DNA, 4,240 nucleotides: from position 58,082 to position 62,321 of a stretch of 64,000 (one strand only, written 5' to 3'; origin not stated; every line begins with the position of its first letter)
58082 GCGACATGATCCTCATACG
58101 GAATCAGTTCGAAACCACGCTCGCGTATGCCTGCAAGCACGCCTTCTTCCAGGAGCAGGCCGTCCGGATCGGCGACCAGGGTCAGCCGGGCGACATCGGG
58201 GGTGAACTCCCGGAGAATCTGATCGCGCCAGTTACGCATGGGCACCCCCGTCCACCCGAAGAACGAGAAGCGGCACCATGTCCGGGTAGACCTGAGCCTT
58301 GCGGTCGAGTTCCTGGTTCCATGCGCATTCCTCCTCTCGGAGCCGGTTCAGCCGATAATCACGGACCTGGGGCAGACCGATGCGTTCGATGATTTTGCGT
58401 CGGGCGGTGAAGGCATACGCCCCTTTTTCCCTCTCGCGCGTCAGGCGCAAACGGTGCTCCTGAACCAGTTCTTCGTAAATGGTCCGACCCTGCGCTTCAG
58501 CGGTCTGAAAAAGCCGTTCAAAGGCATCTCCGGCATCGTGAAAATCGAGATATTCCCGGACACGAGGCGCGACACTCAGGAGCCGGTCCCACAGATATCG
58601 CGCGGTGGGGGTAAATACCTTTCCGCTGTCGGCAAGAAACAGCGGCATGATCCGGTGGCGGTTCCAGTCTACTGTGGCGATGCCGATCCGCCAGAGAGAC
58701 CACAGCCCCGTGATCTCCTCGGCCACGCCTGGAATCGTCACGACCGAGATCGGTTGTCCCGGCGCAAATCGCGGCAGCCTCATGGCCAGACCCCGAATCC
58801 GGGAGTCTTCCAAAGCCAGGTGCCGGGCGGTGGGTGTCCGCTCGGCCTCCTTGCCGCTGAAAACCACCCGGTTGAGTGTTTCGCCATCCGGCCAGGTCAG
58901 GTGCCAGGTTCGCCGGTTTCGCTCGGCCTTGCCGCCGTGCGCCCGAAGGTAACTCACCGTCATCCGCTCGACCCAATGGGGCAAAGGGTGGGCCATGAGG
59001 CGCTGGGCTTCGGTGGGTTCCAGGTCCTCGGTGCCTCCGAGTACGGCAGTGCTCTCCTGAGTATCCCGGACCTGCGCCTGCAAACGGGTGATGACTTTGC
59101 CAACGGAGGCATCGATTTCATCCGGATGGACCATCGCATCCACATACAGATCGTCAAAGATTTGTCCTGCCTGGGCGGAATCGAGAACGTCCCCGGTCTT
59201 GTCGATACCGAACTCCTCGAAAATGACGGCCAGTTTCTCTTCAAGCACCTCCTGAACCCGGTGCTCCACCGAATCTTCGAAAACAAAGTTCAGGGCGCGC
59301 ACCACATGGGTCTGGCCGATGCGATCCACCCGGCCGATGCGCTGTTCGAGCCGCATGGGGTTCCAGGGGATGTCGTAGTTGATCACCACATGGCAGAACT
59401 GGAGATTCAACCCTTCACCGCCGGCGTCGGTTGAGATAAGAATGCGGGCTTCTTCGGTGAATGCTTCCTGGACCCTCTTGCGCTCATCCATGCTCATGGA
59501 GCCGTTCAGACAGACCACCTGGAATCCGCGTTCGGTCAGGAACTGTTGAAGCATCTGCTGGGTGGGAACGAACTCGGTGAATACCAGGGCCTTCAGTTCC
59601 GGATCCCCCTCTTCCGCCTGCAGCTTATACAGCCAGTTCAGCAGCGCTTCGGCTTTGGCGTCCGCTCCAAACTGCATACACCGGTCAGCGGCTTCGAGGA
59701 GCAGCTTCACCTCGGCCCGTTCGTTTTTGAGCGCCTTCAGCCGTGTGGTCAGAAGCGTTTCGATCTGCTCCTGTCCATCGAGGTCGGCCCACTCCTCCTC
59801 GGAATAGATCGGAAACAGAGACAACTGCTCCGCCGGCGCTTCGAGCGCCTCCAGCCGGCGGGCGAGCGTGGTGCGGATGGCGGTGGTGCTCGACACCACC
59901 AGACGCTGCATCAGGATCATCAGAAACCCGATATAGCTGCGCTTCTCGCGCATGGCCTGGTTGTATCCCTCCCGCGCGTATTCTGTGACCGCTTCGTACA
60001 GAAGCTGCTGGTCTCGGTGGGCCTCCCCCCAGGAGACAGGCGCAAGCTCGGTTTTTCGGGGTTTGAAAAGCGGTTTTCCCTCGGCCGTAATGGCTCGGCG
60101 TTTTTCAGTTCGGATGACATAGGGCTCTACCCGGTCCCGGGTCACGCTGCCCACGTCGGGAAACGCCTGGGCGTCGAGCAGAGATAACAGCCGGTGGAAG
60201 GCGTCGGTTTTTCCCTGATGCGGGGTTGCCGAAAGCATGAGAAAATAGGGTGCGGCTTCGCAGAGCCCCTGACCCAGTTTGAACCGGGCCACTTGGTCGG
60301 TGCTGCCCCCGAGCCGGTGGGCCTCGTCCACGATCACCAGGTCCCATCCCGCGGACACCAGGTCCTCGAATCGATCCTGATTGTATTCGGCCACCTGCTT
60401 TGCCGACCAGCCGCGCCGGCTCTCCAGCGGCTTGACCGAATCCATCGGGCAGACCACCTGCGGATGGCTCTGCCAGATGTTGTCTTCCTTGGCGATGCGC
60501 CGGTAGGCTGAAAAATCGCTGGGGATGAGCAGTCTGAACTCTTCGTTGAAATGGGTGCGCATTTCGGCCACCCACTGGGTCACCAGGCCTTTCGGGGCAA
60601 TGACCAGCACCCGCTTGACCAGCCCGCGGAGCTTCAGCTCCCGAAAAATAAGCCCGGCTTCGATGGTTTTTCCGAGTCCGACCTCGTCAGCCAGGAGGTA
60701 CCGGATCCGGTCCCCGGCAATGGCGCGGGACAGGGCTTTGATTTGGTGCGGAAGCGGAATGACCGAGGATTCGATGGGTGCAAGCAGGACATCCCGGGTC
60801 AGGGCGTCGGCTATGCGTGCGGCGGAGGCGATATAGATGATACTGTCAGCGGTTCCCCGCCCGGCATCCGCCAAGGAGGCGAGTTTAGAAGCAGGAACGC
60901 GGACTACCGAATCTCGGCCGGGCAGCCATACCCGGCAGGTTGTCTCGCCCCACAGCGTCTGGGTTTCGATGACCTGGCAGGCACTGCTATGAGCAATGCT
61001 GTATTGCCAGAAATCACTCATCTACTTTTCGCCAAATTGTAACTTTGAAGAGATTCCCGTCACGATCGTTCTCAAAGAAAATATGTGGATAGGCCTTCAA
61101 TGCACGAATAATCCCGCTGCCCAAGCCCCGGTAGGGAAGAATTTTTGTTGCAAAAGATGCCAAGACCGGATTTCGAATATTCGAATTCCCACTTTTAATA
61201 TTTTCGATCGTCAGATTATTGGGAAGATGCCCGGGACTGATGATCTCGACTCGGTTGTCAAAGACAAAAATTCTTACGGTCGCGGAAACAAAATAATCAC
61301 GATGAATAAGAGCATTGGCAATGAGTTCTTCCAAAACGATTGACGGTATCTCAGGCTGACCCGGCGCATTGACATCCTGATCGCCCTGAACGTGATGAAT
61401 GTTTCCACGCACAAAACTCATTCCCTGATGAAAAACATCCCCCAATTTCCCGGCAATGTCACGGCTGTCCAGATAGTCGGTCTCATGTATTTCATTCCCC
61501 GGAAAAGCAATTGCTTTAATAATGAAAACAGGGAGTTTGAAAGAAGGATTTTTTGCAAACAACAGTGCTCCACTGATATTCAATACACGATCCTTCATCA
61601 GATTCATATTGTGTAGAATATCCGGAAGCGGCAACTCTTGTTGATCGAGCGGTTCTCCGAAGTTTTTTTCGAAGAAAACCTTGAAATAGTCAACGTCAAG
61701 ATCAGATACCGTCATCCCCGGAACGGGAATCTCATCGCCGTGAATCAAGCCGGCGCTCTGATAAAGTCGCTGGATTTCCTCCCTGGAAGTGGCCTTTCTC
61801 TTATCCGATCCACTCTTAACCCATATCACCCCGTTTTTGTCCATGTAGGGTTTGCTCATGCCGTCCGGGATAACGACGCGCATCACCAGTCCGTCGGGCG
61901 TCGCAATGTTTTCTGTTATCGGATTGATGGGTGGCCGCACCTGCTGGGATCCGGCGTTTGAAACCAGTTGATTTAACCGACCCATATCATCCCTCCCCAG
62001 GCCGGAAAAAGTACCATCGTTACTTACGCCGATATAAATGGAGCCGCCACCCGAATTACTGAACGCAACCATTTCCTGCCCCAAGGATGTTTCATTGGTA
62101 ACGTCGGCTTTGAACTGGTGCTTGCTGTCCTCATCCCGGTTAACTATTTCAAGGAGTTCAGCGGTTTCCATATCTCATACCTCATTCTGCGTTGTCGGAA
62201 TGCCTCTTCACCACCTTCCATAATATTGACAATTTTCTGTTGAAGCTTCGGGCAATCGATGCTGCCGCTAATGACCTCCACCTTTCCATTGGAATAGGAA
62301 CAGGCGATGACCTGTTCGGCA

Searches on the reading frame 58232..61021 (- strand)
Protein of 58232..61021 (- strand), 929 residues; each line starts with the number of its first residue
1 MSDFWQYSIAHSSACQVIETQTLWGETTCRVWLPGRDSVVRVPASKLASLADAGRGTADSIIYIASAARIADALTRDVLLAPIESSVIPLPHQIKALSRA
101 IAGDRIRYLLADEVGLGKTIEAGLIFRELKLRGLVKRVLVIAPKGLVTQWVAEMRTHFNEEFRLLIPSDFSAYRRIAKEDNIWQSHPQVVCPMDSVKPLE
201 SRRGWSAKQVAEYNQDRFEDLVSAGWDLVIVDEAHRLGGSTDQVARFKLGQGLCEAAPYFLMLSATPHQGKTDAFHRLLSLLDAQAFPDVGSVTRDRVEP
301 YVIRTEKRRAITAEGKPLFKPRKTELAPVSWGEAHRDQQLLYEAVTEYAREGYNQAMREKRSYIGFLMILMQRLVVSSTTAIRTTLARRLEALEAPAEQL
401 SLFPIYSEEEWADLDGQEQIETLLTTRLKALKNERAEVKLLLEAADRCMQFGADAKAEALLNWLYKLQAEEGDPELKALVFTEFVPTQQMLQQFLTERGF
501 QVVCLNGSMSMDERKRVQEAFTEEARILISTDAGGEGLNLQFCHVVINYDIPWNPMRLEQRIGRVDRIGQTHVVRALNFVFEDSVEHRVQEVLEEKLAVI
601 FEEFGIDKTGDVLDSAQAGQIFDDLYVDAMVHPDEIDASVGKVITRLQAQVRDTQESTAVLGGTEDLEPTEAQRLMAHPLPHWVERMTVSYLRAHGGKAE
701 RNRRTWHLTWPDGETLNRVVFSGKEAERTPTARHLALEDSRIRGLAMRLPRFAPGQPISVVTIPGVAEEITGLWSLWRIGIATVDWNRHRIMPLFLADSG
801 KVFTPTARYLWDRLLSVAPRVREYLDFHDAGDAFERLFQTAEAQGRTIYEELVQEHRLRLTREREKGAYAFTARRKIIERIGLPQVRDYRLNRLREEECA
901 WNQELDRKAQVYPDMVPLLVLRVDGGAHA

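Call 88: search_protein_families(library=pfam, proteins=[window:58232-61021:-], max_evalue=1e-10)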
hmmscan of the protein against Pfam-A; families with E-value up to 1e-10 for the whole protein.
window:58232-61021:- (929 aa): 2 families
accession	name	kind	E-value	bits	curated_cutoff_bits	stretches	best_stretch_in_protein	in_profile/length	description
PF00271.37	Helicase_C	-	2.2e-25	89.5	23.5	1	471-569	11-110/110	Helicase conserved C-terminal domain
PF00176.29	SNF2-rel_dom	-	3.1e-17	63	24.9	1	108-293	20-189/290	SNF2-related domain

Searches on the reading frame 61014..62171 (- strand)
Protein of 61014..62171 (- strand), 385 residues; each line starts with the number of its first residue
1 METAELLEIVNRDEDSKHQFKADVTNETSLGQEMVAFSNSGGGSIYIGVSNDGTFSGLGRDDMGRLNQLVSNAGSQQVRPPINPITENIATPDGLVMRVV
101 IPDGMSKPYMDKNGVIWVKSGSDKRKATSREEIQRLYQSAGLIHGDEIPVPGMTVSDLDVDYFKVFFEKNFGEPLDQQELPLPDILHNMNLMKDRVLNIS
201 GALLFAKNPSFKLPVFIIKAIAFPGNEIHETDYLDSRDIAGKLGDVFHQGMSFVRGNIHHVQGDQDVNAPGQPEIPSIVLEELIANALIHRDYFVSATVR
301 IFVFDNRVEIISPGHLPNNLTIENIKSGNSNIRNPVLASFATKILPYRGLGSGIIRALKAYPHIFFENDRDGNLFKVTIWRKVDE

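Call 88: search_protein_families(library=pfam, proteins=[window:61014-62171:-], max_evalue=1e-10)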
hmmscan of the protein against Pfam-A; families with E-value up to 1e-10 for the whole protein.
window:61014-62171:- (385 aa): 2 families
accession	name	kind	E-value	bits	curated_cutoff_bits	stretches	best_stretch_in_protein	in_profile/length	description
PF04326.19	SLFN_AlbA_2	-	8.5e-20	71.9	25.3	1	14-127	1-117/118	Schlafen, AlbA_2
PF13749.12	HATPase_c_4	-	3.5e-14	53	26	1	298-361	3-68/89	Putative ATP-dependent DNA helicase recG C-terminal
